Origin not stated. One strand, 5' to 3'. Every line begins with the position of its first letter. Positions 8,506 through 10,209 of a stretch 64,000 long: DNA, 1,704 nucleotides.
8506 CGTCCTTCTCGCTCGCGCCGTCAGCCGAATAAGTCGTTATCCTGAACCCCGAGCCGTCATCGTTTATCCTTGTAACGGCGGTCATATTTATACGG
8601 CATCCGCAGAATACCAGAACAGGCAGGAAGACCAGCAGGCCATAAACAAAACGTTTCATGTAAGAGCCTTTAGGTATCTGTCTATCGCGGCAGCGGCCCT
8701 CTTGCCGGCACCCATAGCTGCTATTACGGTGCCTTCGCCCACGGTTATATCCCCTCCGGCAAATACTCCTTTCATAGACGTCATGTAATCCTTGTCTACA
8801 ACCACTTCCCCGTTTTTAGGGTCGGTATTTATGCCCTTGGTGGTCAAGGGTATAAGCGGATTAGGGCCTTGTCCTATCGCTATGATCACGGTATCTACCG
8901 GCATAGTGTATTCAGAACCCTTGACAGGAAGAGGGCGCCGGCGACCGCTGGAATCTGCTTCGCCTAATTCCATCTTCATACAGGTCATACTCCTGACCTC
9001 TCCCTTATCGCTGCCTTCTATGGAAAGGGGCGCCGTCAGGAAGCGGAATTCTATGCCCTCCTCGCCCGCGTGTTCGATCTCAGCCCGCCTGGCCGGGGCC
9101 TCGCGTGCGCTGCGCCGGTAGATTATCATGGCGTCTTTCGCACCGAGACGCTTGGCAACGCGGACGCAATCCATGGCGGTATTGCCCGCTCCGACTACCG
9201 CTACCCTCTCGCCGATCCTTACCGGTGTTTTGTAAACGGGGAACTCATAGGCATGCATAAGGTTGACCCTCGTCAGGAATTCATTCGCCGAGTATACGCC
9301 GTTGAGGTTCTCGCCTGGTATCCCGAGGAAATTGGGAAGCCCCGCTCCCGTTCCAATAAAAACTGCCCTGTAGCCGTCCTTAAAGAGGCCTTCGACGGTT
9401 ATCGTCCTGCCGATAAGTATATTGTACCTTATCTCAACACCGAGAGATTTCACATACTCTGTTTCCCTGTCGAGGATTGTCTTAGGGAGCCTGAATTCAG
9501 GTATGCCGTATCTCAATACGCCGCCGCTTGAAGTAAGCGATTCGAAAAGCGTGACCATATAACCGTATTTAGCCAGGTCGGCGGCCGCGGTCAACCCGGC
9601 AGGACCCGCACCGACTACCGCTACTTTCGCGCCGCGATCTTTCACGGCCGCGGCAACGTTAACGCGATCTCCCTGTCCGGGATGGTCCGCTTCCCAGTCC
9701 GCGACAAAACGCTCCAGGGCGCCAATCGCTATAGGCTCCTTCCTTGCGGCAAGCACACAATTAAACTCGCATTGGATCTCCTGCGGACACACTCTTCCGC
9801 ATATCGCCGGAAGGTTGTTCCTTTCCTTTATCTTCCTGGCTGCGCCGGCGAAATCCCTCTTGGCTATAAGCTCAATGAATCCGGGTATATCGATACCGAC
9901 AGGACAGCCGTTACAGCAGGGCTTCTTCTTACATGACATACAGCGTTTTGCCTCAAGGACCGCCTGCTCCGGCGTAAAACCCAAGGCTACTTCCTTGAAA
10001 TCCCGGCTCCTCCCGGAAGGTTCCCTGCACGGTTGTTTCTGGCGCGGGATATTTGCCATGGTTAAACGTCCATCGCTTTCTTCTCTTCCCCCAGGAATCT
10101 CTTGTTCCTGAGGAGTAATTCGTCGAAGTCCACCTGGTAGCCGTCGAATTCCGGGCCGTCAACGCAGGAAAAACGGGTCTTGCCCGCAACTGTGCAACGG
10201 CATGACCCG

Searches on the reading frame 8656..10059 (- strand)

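Call 89: search_protein_families(library=pfam, proteins=[window:8656-10059:-], max_evalue=0.00001)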
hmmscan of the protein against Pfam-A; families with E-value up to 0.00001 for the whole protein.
window:8656-10059:- (467 aa): 6 families
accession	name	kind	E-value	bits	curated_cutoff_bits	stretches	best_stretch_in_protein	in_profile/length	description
PF14691.11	Fer4_20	-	6.9e-42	142.3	25.8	1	18-125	2-110/113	Dihydroprymidine dehydrogenase domain II, 4Fe-4S cluster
PF07992.20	Pyr_redox_2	-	2.7e-36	125.9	26.1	1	145-452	2-291/291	Pyridine nucleotide-disulphide oxidoreductase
PF00070.33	Pyr_redox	-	2.2e-14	54.2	22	1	285-359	1-78/82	Pyridine nucleotide-disulphide oxidoreductase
PF13450.12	NAD_binding_8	-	7.6e-08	33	21.9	1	148-182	1-35/68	NAD(P)-binding Rossmann-like domain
PF13738.12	Pyr_redox_3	-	1.5e-07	31.4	30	0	232-436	127-305/305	Pyridine nucleotide-disulphide oxidoreductase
PF01946.23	Thi4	-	4.9e-06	26.4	26.2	0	144-189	18-64/235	Thi4 family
